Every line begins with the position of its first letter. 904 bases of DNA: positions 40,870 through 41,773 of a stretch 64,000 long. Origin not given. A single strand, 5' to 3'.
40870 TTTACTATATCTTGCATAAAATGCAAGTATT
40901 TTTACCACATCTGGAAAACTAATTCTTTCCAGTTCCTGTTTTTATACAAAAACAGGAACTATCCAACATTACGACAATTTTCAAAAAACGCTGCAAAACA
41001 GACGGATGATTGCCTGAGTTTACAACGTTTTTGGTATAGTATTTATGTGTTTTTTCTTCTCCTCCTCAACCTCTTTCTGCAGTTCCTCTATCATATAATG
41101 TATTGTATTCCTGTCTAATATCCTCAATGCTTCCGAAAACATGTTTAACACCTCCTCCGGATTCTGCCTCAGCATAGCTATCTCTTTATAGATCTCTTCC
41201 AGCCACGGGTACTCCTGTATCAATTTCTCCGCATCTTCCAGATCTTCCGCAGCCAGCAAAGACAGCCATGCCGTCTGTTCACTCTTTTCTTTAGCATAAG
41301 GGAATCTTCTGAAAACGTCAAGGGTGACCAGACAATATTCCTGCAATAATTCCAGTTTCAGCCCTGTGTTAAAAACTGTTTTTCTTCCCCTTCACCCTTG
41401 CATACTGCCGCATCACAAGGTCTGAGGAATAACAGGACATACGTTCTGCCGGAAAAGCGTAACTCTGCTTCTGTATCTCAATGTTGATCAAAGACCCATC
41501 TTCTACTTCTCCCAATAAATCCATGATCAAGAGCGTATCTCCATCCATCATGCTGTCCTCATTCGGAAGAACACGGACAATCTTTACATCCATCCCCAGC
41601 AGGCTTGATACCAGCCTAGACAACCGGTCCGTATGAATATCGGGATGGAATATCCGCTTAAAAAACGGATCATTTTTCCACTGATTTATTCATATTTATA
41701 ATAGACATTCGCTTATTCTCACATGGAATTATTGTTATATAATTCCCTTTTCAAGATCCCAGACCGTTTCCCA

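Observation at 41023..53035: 11.7-kb fucosidase/ABC/sensor cassette bracketed by direct repeats of an Rpn nuclease gene end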

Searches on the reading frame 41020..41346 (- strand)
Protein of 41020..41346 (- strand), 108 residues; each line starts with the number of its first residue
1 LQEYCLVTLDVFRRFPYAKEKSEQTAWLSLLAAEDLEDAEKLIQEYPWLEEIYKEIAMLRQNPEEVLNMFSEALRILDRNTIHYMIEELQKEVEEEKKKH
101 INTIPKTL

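Call 5: search_protein_families(library=pfam, proteins=[window:41020-41346:-], max_evalue=0.01)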
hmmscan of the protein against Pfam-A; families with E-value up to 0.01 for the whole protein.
window:41020-41346:- (108 aa): 0 families

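Call 6: search_protein_families(library=ncbifam, proteins=[window:41020-41346:-], max_evalue=0.01)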
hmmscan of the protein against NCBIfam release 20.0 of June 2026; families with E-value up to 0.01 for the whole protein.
window:41020-41346:- (108 aa): 1 family
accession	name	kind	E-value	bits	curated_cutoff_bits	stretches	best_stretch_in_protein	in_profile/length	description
NF041802.1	P450_SolI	exception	0.0013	17.3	850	1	46-98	276-326/424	solanimycin biosynthesis cytochrome P450 SolI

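Call 12: find_homologous_proteins(query=window:41020-41346:-, max_evalue=0.001)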
Query window:41020-41346:- (108 aa): 254 proteins with E <= 0.001 among 257 candidates; the best 120 are listed.
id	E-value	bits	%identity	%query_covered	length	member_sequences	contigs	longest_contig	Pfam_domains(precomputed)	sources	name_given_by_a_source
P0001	2.9e-61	222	98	100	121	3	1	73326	-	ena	-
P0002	6.3e-59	214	94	100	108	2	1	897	-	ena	-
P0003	2.5e-58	212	94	100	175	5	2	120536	-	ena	-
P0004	8.8e-49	182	87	83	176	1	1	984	-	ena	-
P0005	6.2e-47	176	75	89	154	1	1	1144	-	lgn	-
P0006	2.3e-45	171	84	79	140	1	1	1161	-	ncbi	-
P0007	7.2e-42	160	74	79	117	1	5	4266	-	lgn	-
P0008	1.7e-41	158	74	90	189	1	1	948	-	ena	-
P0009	3.2e-41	158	76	80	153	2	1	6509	-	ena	-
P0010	4.3e-41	157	72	96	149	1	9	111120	-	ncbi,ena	-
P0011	7.2e-41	156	71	96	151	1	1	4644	-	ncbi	-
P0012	8.0e-41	156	75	79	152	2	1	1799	-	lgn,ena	-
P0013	9.4e-41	156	71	96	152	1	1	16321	-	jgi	-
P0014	1.2e-40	156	71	79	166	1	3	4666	-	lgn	-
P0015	1.5e-40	155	73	90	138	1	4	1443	-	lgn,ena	-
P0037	5.8e-39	150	73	80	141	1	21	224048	-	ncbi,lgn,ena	-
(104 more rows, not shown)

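Call 33: find_encoding_contigs(protein=P0037, flank=6000, max_places=6)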
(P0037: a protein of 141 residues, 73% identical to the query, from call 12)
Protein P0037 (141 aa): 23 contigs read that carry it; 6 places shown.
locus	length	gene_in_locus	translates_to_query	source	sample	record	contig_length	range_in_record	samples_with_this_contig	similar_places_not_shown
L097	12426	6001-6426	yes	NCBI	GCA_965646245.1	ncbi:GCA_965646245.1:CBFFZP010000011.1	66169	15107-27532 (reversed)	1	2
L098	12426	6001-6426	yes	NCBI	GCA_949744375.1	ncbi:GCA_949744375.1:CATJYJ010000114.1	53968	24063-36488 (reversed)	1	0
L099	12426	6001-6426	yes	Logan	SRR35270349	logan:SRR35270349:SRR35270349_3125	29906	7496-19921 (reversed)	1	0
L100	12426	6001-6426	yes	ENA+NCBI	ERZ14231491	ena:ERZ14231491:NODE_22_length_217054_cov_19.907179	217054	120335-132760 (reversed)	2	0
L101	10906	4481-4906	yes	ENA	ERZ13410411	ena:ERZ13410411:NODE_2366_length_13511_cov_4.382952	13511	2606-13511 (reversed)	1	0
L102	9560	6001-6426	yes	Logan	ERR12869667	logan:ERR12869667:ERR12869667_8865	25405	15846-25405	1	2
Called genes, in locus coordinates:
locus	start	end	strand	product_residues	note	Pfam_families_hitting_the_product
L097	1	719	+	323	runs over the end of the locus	PF06180:CbiK, PF01903:CbiX (faint)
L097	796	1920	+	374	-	-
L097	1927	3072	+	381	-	PF01497:Peripla_BP_2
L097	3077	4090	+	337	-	PF01032:FecCD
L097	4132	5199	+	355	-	PF00005:ABC_tran, PF13304:AAA_21 (faint), PF27219:MJ0874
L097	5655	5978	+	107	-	-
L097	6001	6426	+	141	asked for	-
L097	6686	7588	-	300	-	PF00480:ROK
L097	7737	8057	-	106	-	PF02255:PTS_IIA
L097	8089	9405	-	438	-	PF02378:PTS_EIIC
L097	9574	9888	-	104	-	PF02302:PTS_IIB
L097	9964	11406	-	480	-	PF00232:Glyco_hydro_1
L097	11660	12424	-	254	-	PF01418:HTH_6, PF01380:SIS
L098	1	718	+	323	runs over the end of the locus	PF06180:CbiK, PF01903:CbiX (faint)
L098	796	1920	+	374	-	-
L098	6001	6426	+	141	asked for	-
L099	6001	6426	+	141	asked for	-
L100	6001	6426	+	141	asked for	-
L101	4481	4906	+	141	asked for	-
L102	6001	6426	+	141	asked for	-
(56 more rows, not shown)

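Call 39: search_protein_representatives(protein=window:41020-41346:-)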
Query: 108 residues. Proteins with E-value up to 0.001 (for the whole library): 721; up to 1e-10: 297; up to 1e-30: 17. The best 150 are listed.
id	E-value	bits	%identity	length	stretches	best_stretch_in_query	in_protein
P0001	9.3e-62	221.8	98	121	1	1-108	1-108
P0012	2.5e-41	156.2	73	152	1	1-97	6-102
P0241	5.4e-41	155.2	77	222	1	1-96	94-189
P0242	1.6e-40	153.7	76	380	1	1-98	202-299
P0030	9.0e-40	151.2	74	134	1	1-96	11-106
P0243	7.2e-38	145.1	73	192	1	1-95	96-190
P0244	1.1e-37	144.6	68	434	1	1-102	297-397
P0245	5.3e-37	142.4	71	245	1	1-99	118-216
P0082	1.7e-36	140.7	70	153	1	1-96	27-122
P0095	5.1e-34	132.8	69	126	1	1-101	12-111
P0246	3.5e-33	130.1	68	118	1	6-95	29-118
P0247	1.4e-31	124.9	63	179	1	2-98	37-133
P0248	2.0e-31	124.4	61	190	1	1-99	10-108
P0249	3.8e-31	123.6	61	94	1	1-90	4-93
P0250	5.2e-31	123.1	60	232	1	1-104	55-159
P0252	1.0e-27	112.5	57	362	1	1-97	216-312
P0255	8.8e-27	109.6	55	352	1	1-98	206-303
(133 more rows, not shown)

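Call 42: search_protein_families(library=pfam, proteins=[P0242, P0244, P0252, P0255], max_evalue=0.01)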
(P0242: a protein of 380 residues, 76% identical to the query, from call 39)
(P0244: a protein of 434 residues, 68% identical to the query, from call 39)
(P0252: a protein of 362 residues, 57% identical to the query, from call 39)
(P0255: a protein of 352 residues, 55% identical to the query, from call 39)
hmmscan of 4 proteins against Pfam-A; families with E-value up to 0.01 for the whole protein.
P0242 (380 aa): 1 family
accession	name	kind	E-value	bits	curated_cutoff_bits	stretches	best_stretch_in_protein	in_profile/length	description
PF12784.13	PDDEXK_2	-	1.9e-11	44.6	27.4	1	57-281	4-223/229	PD-(D/E)XK nuclease family transposase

P0244 (434 aa): 2 families
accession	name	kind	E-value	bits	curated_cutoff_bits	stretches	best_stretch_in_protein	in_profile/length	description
PF12784.13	PDDEXK_2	-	9.5e-13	48.8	27.4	1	152-377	4-224/229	PD-(D/E)XK nuclease family transposase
PF00809.28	Pterin_bind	-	0.0053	16.9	25.5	1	22-103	18-105/244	Pterin binding enzyme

P0252 (362 aa): 1 family
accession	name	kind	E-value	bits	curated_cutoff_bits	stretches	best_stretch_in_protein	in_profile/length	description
PF12784.13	PDDEXK_2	-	4.4e-14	53.2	27.4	1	69-295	4-222/229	PD-(D/E)XK nuclease family transposase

P0255 (352 aa): 1 family
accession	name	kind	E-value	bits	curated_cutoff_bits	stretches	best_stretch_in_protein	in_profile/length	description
PF12784.13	PDDEXK_2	-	1.1e-14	55.1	27.4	1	61-284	4-222/229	PD-(D/E)XK nuclease family transposase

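Call 43: search_protein_families(library=ncbifam, proteins=[P0242, P0244, P0252, P0255], max_evalue=0.01)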
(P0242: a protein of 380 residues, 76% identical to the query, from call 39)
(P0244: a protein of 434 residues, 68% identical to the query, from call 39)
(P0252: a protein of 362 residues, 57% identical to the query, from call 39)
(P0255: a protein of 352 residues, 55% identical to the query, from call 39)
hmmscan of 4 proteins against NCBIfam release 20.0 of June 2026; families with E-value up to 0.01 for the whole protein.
P0242 (380 aa): 0 families

P0244 (434 aa): 3 families
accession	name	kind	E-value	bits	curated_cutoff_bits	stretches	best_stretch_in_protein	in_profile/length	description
NF005719.0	PRK07535.1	domain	5e-46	157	259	1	1-146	1-145/268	methyltetrahydrofolate:corrinoid/iron-sulfur protein methyltransferase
NF040758.1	CODH_ACS_meth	exception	5.8e-13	48.8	370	1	2-147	5-150/261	carbon monoxide dehydrogenase/acetyl-CoA synthase methytransferase subunit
TIGR02082.1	metH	equivalog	3.1e-07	28.4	1010.85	1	2-144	344-491/1182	methionine synthase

P0252 (362 aa): 0 families

P0255 (352 aa): 0 families

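Call 51: find_encoding_contigs(protein=P0002, flank=5000, max_places=6)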
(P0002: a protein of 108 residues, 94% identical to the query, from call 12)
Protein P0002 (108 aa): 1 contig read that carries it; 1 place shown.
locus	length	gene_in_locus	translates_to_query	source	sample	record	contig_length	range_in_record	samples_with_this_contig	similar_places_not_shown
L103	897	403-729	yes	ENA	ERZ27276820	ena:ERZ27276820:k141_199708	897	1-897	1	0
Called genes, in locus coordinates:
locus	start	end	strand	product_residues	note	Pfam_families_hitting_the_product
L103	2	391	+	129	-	?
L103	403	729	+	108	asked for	-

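Call 54: find_homologous_proteins(query=L103:2-391:+, max_evalue=1e-20)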
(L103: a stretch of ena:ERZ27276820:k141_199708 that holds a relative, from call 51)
Query L103:2-391:+ (129 aa): 69 proteins with E <= 1e-20 among 98 candidates.
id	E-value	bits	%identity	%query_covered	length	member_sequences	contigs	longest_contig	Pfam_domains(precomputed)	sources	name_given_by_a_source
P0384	3.2e-63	229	82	99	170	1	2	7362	PF12784.14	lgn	-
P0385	1.5e-58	214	76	98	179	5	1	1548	PF12784.14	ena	-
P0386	1.0e-57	211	75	98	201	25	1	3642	PF12784.14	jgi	jgi:hypothetical protein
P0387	6.9e-53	196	73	90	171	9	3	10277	PF12784.14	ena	-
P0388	1.1e-52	195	71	100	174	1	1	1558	PF12784.14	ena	-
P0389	1.6e-50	188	68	93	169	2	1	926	PF12784.14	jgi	-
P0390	4.2e-50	187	66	97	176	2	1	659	PF12784.14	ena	-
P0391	7.1e-50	186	65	96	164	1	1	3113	-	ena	-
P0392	8.7e-50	186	70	93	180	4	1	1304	PF12784.14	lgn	-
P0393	1.8e-49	185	65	97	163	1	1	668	PF12784.14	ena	-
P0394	6.0e-48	180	70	85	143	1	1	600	PF12784.14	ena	-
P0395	4.8e-47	177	61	98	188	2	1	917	PF12784.14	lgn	-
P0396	4.8e-46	174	64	92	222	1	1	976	PF12784.14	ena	-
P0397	6.1e-46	173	63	99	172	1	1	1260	PF12784.14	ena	-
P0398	9.5e-45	169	79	76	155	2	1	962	-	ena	-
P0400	2.4e-44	168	73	81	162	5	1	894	PF12784.14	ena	-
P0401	6.5e-44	167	61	95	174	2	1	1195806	PF12784.14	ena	-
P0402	2.2e-43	165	60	95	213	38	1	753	PF12784.14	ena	-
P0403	1.3e-42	163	57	98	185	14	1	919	PF12784.14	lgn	-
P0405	1.8e-42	162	57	98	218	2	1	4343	PF12784.14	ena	-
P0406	3.2e-42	161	58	97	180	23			PF12784.14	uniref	uniref:PD-(D/E)XK nuclease family transposase n=1 Tax=Coprococcus sp. TaxID=2049024 RepID=UPI003FF15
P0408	1.1e-41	160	57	96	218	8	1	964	PF12784.14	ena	-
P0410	4.1e-41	158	59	92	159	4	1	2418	PF12784.14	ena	-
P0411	9.7e-40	153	57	94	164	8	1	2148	PF12784.14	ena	-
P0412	1.0e-39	153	57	94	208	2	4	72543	PF12784.14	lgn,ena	-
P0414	4.2e-38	148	58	95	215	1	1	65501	PF12784.14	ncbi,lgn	-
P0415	1.4e-37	146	62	98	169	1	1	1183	PF12784.14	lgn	-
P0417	5.9e-37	144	55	92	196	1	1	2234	PF12784.14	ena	-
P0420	4.4e-36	141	53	98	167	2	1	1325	PF12784.14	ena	-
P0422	1.2e-35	140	54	95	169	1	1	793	PF12784.14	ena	-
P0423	1.2e-35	140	57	91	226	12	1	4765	PF12784.14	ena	-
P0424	1.4e-35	140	55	94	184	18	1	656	PF12784.14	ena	-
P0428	7.2e-35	138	58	91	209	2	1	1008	PF12784.14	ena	-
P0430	2.8e-34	136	55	92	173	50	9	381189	PF12784.14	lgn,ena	-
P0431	4.5e-34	135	57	91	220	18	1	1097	PF12784.14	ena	-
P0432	1.3e-33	133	58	84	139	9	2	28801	PF12784.14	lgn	-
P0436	6.9e-31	125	51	88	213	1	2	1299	PF12784.14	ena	-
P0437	1.1e-29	121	46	96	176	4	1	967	PF12784.14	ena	-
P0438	1.5e-27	114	47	91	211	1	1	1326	PF12784.14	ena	-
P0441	2.1e-25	107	55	76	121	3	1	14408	PF12784.14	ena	-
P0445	1.4e-23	101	71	53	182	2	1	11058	PF12784.14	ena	-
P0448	4.2e-22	96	51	73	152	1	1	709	PF12784.14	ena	-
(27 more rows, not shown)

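Call 62: search_solved_structures(query=P0242, max_evalue=10)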
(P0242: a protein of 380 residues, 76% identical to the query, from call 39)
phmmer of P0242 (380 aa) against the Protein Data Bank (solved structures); distinct sequences matched with E-value up to 10: 44.
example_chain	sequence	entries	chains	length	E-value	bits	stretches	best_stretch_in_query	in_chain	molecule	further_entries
6nx2_A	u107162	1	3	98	0.00047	22.6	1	285-372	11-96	Design construct AAA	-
6nz3_A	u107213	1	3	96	0.00076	21.9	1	285-372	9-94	Design construct XAA_GGHN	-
6o0i_A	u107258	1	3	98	0.0018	20.7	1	284-372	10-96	Design construct XAA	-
6o0c_A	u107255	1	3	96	0.0022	20.4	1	285-372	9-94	Design construct XAA_GVDQ mutant M4L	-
6nxm_A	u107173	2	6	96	0.0023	20.3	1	285-372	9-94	Design construct XAA_GVDQ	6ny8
5j0h_A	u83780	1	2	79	0.005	19.2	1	303-367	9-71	Design construct 2L6HC3_13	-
7uhb_K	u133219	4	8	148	0.0069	18.8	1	273-367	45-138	Multivalent miniprotein inhibitor AHB2-2GS-SB175 | Pan-variant miniprotein TRI2-2 | TRI2-2 minibinder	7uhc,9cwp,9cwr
6nye_A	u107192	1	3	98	0.014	17.7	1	284-372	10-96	Design construct XAX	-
6nyk_A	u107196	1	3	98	0.024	17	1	285-372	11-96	Design construct XAX_GGDQ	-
8ub3_A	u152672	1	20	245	0.028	16.8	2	299-357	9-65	DpHF7 filament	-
6nyi_A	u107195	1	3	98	0.038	16.3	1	285-372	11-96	Design construct XXA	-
8uao_A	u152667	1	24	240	0.049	15.9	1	295-357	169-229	DpHF18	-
6nz1_A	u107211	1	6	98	0.05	15.9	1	285-372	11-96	Design construct XXA_GVDQ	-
6n9h_A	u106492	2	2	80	0.071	15.4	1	307-368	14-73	amantadine-binding protein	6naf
9mmx_C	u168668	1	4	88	0.085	15.2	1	306-366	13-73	M protein, serotype 6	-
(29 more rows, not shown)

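Call 66: predict_structure(alignment_id=A3)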
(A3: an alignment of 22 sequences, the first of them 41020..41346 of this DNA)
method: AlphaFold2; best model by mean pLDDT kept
length: 108 residues; sequences in the alignment: 22
mean_pLDDT: 67.6   pTM: 0.41
mean pLDDT of the five models: 67.6, 67.6, 65.2, 65.1, 63.0
residues with pLDDT >= 90: 0; 70-90: 50; 50-70: 51; < 50: 7
segments of 3 or more residues with pLDDT < 50: 1-4
pLDDT, mean of each block of 10 residues (from residue 1): 52 65 73 76 83 71 60 60 73 76 52
secondary structure, 60 per line:
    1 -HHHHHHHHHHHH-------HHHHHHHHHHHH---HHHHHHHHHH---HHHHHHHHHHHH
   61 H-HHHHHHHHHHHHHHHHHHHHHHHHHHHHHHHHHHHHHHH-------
elements in order: H2-13 H21-32 H36-45 H49-61 H63-101

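Call 68: fold_search(model_id=the predicted structure, library=pdb)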
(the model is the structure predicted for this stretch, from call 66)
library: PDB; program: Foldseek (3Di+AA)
matches with E <= 10: 39; with E <= 0.001: 0
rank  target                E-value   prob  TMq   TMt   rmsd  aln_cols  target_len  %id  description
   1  9mn2_B                3.9e+00  0.07  0.27  0.20  15.4       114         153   15  Crystal Structure of the B6C Region of the Group B Streptococcus Beta Antigen C Protein (released 2025-08-27)
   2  7dcd_E                4.2e+00  0.05  0.23  0.30   9.2        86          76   14  Nonstructural protein 7 and 8 complex of SARS-CoV-2 (released 2021-03-24)
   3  7n1k                  4.5e+00  0.08  0.21  0.34   8.6        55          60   18  Crystal structure of a de novo-designed mini-protein targeting FGFR (released 2022-04-06)
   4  7w75_E                4.8e+00  0.07  0.29  0.21  13.4       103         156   13  Crystal structure of the K. lactis Bre1 RBD in complex with Rad6, crystal form I (released 2023-03-29)
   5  4afl_F                4.8e+00  0.03  0.18  0.20  13.1        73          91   11  The crystal structure of the ING4 dimerization domain reveals the functional organization of the ING family of chromat (released 2012-02-22)
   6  8hdv_B                5.1e+00  0.06  0.25  0.20  12.8        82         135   15  De novo design cavitated protein without predefined topology (released 2023-01-18)
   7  9mn2_A                5.1e+00  0.06  0.28  0.21  14.9       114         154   15  Crystal Structure of the B6C Region of the Group B Streptococcus Beta Antigen C Protein (released 2025-08-27)
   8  8gwi_C                5.4e+00  0.08  0.26  0.32   4.1        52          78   17  SARS-CoV-2 E-RTC complex with SMP-nsp9 and GTP (released 2022-12-14)
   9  4afl_E                5.4e+00  0.04  0.25  0.26  12.0        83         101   22  The crystal structure of the ING4 dimerization domain reveals the functional organization of the ING family of chromat (released 2012-02-22)
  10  6lqs_AF               5.4e+00  0.03  0.20  0.06  13.9        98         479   16  Cryo-EM structure of 90S small subunit preribosomes in transition states (State D) (released 2020-09-16)
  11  4heo_B                5.8e+00  0.08  0.23  0.38   6.2        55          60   13  Hendra virus Phosphoprotein C terminal domain (released 2013-10-09)
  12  7n1j_D                7.1e+00  0.06  0.21  0.33   8.5        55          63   18  Crystal structure of FGFR4 domain 3 in complex with a de novo-designed mini-binder (released 2022-04-06)
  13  7vzg_D                7.1e+00  0.05  0.21  0.31   7.6        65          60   20  Structure of the Acidobacteria homodimeric reaction center bound with cytochrome c (the larger form) (released 2023-02-22)
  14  4m70_A                7.1e+00  0.05  0.21  0.21   8.5        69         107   10  Crystal structure of potato Rx-CC domain in complex with RanGAP2-WPP domain (released 2013-11-13)
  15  4m70_I                7.1e+00  0.05  0.21  0.21   8.5        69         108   10  Crystal structure of potato Rx-CC domain in complex with RanGAP2-WPP domain (released 2013-11-13)
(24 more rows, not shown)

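Call 69: find_related_loci(query=A3, collection=metagenome_contigs, flank=10000)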
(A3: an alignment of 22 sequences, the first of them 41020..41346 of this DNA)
Query A3 (108 aa) in metagenome_contigs; peptide patterns used: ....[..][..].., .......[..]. (x = any residue, [..] = any of these).
411 stretches matched a pattern; 286 encode a relative of the query (tblastn E <= 1e-3); the best 80 are kept; 80 distinct loci.
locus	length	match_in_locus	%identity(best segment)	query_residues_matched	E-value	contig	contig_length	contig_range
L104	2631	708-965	86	1-86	2e-48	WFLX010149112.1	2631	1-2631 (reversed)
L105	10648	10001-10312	71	1-104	5e-47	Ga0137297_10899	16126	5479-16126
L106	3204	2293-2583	74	1-97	3e-46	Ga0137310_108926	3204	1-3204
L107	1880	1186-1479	70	1-98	2e-46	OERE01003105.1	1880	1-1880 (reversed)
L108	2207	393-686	68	1-98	1e-45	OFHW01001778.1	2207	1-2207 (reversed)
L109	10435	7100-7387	73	1-96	2e-45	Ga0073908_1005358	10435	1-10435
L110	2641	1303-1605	69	1-102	2e-45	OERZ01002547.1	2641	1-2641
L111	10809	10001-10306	70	1-102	3e-45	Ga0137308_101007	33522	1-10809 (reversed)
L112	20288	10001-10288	76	1-96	1e-44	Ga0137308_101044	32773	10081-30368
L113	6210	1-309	70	2-104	6e-45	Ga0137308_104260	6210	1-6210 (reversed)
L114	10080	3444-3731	72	1-96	2e-44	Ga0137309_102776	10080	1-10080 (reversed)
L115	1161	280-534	84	2-86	5e-46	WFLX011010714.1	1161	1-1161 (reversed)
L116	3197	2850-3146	67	1-99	6e-44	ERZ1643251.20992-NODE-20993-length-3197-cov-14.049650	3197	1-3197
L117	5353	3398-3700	73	1-102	3e-44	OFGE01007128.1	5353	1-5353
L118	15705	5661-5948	74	1-96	1e-43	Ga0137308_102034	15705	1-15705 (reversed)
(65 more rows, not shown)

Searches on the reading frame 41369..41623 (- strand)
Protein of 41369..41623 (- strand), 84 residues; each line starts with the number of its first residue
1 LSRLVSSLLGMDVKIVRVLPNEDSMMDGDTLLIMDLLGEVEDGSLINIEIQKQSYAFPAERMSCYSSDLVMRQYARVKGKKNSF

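Call 5: search_protein_families(library=pfam, proteins=[window:41369-41623:-], max_evalue=0.01)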
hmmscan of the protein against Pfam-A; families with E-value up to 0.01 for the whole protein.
window:41369-41623:- (84 aa): 1 family
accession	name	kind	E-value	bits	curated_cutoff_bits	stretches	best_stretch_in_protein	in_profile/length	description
PF12784.13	PDDEXK_2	-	4.1e-06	27.1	27.4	1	26-79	49-102/229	PD-(D/E)XK nuclease family transposase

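Call 6: search_protein_families(library=ncbifam, proteins=[window:41369-41623:-], max_evalue=0.01)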
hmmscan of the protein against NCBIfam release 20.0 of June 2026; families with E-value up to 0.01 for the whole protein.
window:41369-41623:- (84 aa): 0 families
